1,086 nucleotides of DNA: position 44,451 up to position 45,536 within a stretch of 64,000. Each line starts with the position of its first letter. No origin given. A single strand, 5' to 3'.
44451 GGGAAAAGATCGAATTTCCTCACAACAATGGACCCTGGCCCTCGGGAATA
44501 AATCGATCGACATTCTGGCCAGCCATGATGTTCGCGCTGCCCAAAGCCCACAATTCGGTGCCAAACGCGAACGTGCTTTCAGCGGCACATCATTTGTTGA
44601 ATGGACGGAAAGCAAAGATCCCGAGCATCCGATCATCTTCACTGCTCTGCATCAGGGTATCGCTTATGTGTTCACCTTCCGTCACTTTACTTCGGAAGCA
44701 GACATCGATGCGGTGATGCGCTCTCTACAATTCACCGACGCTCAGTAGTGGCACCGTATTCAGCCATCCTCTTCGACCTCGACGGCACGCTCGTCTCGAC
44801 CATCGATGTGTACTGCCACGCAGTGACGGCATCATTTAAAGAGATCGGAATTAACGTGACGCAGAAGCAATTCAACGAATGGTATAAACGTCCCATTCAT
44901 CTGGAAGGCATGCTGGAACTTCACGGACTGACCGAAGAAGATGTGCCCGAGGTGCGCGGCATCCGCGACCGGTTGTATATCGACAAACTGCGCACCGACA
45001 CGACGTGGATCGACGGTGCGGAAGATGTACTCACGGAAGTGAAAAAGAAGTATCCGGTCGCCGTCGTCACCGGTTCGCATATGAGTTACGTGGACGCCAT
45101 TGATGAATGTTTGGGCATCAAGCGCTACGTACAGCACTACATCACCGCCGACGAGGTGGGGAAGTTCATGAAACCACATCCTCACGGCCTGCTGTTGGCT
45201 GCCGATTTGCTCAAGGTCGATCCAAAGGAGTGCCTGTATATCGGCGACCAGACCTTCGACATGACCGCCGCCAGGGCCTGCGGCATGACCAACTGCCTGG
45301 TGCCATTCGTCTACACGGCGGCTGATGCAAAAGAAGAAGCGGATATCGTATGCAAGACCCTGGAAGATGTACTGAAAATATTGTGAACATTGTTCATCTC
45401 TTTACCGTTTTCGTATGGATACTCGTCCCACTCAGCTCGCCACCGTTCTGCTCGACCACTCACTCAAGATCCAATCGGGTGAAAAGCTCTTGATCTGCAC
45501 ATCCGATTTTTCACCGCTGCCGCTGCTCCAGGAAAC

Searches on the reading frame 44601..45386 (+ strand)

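Call 33: search_protein_families(library=pfam, proteins=[window:44601-45386:+], max_evalue=0.001)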
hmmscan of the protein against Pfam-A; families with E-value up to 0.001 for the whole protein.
window:44601-45386:+ (261 aa): 5 families
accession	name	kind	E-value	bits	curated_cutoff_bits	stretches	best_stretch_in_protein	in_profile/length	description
PF13419.12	HAD_2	-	2.5e-27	96.6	23.8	1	56-233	1-177/178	Haloacid dehalogenase-like hydrolase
PF00702.32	Hydrolase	-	1.8e-25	90.9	26.4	1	54-228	2-191/191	haloacid dehalogenase-like hydrolase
PF13242.12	Hydrolase_like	-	3.7e-08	33.6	22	1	191-256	4-74/75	HAD-hyrolase-like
PF12710.13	HAD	-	3.4e-07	31.3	27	1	56-225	1-189/189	haloacid dehalogenase-like hydrolase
PF03031.24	NIF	-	0.00076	19.6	21.8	0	139-186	42-90/160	NLI interacting factor-like phosphatase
